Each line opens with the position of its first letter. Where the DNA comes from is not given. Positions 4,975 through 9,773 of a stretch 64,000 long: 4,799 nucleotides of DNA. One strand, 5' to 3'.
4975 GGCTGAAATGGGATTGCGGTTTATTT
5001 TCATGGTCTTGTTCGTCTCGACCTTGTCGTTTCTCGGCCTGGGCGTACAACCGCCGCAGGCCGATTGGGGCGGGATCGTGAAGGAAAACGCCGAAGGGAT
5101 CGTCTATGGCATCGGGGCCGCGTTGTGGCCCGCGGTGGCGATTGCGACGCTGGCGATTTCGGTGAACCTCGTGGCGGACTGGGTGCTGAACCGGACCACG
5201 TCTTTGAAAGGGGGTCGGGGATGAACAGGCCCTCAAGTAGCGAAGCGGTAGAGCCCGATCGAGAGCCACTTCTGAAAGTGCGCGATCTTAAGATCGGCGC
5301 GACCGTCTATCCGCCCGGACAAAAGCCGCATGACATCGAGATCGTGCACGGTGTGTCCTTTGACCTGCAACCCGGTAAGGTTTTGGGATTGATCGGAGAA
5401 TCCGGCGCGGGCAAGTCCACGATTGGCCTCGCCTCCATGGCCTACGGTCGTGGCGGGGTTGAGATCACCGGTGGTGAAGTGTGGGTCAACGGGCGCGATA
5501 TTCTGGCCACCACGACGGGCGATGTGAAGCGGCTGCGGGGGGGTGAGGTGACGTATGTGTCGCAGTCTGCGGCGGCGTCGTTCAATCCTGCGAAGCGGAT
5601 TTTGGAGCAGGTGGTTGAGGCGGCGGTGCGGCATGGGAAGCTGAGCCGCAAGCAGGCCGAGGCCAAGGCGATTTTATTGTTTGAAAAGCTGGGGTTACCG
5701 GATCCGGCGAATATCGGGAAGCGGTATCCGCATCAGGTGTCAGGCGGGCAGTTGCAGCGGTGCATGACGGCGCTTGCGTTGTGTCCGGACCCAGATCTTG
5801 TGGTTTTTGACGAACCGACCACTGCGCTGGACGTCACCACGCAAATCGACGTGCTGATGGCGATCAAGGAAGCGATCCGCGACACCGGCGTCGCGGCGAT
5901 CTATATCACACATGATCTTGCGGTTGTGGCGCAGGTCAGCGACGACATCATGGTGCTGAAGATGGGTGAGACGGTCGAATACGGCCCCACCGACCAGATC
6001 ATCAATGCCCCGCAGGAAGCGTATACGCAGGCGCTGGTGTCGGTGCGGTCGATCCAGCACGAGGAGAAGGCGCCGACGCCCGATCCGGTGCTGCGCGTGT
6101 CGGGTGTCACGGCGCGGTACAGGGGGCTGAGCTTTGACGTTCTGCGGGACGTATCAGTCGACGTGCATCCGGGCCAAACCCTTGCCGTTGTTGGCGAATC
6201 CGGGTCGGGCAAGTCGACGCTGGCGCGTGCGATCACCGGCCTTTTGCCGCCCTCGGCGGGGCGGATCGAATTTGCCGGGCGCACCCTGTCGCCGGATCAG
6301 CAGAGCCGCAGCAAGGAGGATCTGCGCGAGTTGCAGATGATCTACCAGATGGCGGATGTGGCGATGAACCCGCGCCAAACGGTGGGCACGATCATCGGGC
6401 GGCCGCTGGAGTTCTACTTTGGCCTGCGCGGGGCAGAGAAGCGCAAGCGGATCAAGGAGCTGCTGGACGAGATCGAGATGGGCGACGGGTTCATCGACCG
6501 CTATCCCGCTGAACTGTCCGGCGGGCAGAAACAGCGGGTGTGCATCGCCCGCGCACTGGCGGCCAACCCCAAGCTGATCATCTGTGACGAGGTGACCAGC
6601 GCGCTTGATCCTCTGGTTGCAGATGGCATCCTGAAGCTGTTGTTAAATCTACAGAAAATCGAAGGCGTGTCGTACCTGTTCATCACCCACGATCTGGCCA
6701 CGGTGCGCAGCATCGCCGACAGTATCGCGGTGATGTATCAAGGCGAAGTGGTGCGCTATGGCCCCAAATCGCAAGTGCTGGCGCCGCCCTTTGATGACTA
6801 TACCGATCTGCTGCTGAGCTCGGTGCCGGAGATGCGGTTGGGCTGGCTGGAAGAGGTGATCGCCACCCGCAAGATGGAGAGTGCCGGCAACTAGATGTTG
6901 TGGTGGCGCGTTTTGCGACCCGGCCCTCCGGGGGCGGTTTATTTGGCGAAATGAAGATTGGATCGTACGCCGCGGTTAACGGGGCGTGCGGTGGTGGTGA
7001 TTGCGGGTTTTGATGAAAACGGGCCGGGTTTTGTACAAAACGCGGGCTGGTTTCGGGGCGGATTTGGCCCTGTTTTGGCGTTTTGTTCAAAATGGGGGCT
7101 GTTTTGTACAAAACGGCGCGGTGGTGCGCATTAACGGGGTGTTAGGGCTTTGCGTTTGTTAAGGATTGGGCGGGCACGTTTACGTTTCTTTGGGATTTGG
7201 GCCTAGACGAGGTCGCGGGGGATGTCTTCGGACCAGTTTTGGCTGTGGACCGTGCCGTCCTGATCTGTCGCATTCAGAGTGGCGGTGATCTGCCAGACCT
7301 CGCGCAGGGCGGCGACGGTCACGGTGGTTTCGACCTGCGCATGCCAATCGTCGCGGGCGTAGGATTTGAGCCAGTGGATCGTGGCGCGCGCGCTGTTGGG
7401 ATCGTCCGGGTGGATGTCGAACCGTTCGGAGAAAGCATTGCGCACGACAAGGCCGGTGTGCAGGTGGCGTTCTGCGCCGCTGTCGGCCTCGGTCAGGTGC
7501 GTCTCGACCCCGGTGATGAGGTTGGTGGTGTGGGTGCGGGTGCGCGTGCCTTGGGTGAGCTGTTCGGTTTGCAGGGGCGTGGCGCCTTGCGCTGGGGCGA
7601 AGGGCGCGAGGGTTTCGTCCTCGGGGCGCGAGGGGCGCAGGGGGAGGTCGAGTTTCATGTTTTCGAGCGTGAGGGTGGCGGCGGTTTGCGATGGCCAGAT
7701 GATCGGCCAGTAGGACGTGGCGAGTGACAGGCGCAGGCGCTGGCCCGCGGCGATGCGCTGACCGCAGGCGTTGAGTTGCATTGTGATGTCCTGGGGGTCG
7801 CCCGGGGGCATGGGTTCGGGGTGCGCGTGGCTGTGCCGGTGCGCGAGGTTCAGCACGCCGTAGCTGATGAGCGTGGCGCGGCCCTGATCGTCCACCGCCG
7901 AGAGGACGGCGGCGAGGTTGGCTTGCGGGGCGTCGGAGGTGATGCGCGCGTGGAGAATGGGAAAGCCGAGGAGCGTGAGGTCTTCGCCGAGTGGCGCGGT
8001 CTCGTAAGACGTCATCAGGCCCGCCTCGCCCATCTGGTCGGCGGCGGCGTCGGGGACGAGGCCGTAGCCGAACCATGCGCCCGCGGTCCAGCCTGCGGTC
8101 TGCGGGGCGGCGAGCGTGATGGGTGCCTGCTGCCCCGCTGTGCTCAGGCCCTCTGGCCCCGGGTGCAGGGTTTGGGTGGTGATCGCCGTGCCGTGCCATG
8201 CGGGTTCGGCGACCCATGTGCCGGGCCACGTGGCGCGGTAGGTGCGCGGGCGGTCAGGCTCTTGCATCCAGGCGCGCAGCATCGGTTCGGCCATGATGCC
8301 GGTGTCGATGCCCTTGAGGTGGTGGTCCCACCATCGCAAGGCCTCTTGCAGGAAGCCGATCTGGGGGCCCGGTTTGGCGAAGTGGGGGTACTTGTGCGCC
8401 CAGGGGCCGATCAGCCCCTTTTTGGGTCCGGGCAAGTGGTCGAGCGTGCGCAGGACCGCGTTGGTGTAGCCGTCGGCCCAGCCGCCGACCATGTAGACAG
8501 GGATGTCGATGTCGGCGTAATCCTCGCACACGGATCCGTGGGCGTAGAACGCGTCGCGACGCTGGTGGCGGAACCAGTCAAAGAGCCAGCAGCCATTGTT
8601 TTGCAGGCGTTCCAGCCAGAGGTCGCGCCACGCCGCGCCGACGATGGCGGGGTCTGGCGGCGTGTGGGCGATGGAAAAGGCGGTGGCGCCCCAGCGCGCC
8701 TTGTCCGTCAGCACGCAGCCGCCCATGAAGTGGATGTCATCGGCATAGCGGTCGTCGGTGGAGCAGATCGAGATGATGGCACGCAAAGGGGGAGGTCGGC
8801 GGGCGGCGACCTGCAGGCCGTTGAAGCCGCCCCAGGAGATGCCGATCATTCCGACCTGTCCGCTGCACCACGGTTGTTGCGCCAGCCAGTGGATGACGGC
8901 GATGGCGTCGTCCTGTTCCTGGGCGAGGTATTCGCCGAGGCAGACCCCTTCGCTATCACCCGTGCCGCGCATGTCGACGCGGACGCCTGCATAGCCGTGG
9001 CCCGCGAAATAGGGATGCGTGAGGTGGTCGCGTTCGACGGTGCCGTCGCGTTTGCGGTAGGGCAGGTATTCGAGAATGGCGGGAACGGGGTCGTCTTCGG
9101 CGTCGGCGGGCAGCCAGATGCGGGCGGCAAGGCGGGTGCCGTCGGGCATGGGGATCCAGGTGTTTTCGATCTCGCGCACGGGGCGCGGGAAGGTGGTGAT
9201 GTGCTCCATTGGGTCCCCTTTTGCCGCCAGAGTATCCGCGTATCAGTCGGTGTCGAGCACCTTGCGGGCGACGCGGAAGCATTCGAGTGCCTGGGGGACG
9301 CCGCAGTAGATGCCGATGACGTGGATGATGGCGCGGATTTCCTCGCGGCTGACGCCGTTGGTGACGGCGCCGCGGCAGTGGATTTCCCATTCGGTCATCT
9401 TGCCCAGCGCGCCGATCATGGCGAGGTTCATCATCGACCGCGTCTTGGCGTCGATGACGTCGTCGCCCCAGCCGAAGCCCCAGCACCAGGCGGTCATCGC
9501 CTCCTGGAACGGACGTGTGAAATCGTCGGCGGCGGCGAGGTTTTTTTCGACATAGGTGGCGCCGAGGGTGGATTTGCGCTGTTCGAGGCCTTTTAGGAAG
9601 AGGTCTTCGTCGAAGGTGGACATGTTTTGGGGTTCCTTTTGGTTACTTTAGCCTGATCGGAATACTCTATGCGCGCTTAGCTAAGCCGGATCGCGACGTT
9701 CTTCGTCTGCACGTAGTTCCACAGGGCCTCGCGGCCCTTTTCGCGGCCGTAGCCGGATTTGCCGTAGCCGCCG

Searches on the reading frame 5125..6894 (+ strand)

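Call 27: search_protein_families(library=pfam, proteins=[window:5125-6894:+])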
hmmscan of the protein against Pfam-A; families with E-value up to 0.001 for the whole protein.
window:5125-6894:+ (589 aa): 10 families
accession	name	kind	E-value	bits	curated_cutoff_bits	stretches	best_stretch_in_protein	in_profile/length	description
PF00005.33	ABC_tran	-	3.2e-57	193.4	25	2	340-492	1-137/137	ABC transporter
PF13304.12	AAA_21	-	3.3e-12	47.5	27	0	198-268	231-303/304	AAA domain, putative AbiEii toxin, Type IV TA system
PF02463.25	SMC_N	-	1.8e-10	41.1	40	1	343-538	18-213/220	RecF/RecN/SMC N terminal domain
PF13555.12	AAA_29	-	8.9e-10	38.6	27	1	343-383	15-54/61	P-loop containing region of AAA domain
PF08352.17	oligo_HPY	-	3e-09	37.6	27.1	0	284-307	1-24/65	Oligopeptide/dipeptide transporter, C-terminal region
PF13401.12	AAA_22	-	1.7e-06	28.8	27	1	351-509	6-107/130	AAA domain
PF03193.22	RsgA_GTPase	-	2.3e-05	24.8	30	0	350-372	106-128/174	RsgA GTPase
PF13476.12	AAA_23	-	2.5e-05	25.4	27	0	341-373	11-42/201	AAA domain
PF20703.3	nSTAND1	-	3.8e-05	23.9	27.1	0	347-378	30-59/379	Novel STAND NTPase 1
PF13191.12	AAA_16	-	5.7e-05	24.1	32.6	0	351-376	25-50/167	AAA ATPase domain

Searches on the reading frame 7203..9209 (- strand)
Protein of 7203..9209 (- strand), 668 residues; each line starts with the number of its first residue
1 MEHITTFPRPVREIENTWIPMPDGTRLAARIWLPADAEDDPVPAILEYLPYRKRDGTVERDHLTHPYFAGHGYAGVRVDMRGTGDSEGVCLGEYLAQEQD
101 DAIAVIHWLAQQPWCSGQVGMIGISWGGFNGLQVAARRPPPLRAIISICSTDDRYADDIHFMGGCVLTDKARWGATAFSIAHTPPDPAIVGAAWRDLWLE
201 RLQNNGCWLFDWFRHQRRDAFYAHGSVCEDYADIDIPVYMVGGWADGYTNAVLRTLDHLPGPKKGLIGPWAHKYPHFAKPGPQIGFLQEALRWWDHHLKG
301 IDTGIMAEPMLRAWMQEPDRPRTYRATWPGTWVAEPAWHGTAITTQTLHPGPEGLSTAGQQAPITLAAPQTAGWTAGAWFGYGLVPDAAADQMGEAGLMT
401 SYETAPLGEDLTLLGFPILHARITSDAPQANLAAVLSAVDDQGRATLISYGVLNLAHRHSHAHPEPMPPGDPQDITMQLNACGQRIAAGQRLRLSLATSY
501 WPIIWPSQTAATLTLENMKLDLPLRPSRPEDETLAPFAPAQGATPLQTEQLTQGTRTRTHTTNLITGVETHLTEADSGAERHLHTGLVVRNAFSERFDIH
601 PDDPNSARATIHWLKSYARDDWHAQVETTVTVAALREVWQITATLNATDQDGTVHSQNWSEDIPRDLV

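Call 27: search_protein_families(library=pfam, proteins=[window:7203-9209:-])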
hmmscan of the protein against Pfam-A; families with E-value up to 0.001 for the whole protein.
window:7203-9209:- (668 aa): 6 families
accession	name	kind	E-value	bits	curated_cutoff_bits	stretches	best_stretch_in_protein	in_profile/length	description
PF02129.25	Peptidase_S15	-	3.2e-69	234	23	1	23-274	1-262/262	X-Pro dipeptidyl-peptidase (S15 family)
PF08530.16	PepX_C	-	2.2e-34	119.7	22.5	1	304-519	2-199/217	X-Pro dipeptidyl-peptidase C-terminal non-catalytic domain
PF00561.26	Abhydrolase_1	-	5.3e-09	36.5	25.8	1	66-150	21-102/245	alpha/beta hydrolase fold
PF12146.15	Hydrolase_4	-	2.4e-06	27.5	27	1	67-148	26-107/239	Serine aminopeptidase, S33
PF00326.27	Peptidase_S9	-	2e-05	24.6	22.6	1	67-150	9-97/213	Prolyl oligopeptidase family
PF05448.18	AXE1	-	0.00039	19.7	21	1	24-84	66-121/321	Acetyl xylan esterase (AXE1)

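Call 75: search_protein_families(library=ncbifam, proteins=[window:7203-9209:-], max_evalue=0.01)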
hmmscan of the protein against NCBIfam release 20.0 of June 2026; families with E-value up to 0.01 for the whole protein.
window:7203-9209:- (668 aa): 9 families
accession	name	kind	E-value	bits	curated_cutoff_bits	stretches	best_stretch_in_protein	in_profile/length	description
TIGR00976.1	CocE_NonD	subfamily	4.1e-67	227.5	66.3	1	20-502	2-507/550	CocE/NonD family hydrolase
NF003780.0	PRK05371.1-1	subfamily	4.3e-28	98.1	642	1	62-524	128-582/594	Xaa-Pro dipeptidyl-peptidase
NF003782.0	PRK05371.1-3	subfamily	8e-15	54.2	711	2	270-526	402-643/648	Xaa-Pro dipeptidyl-peptidase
NF047920.1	lactonase_UilS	equivalog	1.1e-06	28.6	400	1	68-148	48-128/285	UilS family quorum-quenching N-acyl-homoserine lactonase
NF003781.0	PRK05371.1-2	equivalog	3.4e-05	22.4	881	0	441-523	718-802/805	Xaa-Pro dipeptidyl-peptidase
NF051487.1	bifunc_PcaCD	exception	0.00013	21.2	430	1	74-157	200-277/413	bifunctional 4-carboxymuconolactone decarboxylase/3-oxoadipate enol-lactonase PcaCD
TIGR03101.1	hydr2_PEP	hypoth_equivalog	0.00031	20.3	202.75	1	68-135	52-117/266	hydrolase 2, exosortase A system-associated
TIGR02427.1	protocat_pcaD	equivalog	0.00047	19.6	255.85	1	73-151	40-113/251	3-oxoadipate enol-lactonase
NF051488.1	bifunc_PcaDC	exception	0.0011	18.2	390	1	76-151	42-112/375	bifunctional 3-oxoadipate enol-lactonase/4-carboxymuconolactone decarboxylase PcaDC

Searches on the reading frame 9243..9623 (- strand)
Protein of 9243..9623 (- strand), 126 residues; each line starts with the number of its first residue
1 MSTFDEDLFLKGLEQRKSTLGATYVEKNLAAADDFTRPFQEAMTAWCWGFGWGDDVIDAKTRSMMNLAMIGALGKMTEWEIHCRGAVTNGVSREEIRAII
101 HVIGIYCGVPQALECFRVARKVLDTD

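Call 27: search_protein_families(library=pfam, proteins=[window:9243-9623:-])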
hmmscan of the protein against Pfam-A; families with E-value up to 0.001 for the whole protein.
window:9243-9623:- (126 aa): 1 family
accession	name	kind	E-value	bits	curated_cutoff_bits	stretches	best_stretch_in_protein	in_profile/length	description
PF02627.25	CMD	-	3.8e-18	65.7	23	1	39-120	3-83/84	Carboxymuconolactone decarboxylase family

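Call 75: search_protein_families(library=ncbifam, proteins=[window:9243-9623:-], max_evalue=0.01)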
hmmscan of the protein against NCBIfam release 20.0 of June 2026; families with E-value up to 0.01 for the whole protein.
window:9243-9623:- (126 aa): 3 families
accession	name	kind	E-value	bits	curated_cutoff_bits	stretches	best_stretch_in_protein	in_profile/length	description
NF051488.1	bifunc_PcaDC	exception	2e-33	116.1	390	1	7-124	257-374/375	bifunctional 3-oxoadipate enol-lactonase/4-carboxymuconolactone decarboxylase PcaDC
TIGR02425.1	decarb_PcaC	equivalog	3e-33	114.6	155.7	1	7-124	3-120/123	4-carboxymuconolactone decarboxylase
NF051487.1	bifunc_PcaCD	exception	1.9e-26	93.1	430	1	7-124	4-125/413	bifunctional 4-carboxymuconolactone decarboxylase/3-oxoadipate enol-lactonase PcaCD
